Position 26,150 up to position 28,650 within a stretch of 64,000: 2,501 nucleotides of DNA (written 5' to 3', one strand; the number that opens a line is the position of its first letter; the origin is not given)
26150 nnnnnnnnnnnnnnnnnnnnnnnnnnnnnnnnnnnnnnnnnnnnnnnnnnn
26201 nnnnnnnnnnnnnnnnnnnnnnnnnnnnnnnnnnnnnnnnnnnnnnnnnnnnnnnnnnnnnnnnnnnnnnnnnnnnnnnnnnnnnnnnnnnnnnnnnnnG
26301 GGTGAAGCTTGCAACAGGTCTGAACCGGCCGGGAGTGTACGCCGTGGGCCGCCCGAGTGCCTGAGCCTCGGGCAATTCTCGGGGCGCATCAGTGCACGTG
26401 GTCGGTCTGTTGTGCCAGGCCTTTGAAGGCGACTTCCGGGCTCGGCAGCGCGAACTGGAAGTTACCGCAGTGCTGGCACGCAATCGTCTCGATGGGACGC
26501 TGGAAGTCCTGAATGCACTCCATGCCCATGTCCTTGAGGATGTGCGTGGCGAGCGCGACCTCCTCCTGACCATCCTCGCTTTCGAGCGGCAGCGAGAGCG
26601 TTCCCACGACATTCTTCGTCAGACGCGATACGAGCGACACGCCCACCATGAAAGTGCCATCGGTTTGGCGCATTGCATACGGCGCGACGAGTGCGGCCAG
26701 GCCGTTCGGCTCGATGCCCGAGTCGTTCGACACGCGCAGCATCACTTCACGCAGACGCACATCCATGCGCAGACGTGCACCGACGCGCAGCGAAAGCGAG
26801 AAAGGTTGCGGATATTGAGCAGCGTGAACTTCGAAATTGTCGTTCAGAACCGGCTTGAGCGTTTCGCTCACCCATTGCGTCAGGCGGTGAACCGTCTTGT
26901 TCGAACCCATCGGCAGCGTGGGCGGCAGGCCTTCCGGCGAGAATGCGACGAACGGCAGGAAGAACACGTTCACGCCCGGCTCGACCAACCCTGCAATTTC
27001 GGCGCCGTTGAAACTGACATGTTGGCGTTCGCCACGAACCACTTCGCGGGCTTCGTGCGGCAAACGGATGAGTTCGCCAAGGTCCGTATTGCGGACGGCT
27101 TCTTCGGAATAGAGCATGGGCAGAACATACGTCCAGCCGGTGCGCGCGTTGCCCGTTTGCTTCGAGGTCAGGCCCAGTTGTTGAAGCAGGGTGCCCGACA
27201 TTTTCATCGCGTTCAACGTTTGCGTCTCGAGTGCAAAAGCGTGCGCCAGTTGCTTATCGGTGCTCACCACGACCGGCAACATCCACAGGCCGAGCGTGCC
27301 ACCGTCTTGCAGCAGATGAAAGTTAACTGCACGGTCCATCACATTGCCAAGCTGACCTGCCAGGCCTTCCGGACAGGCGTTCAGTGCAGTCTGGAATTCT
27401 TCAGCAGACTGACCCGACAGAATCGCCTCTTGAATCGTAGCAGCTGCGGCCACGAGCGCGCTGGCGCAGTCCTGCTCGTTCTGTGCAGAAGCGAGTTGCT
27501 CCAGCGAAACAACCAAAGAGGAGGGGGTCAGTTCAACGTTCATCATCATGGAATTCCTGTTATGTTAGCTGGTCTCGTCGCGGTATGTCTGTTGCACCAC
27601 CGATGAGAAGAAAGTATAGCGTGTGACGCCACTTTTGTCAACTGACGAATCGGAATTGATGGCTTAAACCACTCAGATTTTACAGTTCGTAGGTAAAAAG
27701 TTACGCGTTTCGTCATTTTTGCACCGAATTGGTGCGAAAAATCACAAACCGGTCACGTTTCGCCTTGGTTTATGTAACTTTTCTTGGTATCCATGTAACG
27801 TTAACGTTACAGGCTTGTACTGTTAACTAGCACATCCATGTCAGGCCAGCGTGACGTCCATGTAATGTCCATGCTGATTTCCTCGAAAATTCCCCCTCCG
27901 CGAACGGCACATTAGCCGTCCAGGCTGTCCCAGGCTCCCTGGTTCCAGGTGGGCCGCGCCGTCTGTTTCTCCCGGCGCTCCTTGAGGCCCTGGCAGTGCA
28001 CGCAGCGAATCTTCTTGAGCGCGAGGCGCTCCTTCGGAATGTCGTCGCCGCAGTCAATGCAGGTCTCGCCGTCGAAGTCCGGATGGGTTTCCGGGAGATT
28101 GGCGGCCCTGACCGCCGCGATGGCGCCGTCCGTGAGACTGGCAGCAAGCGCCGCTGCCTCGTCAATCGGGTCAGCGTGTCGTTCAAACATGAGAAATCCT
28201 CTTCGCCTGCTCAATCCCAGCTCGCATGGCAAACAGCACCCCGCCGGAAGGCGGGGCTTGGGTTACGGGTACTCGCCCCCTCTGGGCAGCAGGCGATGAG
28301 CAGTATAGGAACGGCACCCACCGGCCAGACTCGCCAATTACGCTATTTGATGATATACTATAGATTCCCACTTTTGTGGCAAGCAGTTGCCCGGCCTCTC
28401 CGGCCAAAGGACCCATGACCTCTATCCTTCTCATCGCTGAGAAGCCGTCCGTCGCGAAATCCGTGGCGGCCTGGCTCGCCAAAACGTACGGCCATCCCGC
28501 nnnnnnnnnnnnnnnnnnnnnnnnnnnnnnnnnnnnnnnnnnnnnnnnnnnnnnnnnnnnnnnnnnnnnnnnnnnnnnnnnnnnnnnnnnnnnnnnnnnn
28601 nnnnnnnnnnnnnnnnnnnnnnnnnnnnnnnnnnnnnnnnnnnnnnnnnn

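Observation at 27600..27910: AT-rich iteron/palindrome region next to the topoisomerase and TraR-like genes: candidate replication origin or regulatory hub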

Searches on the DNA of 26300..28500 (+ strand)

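Call 11: search_dna_similar(query=window:26300-28500:+, collection=plasmids, mode=distant)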
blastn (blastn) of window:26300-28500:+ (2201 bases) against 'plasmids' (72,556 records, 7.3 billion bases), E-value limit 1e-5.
No match.

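Call 12: search_dna_similar(query=window:26300-28500:+, collection=phages, mode=distant)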
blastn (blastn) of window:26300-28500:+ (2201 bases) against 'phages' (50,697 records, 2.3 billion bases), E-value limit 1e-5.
No match.
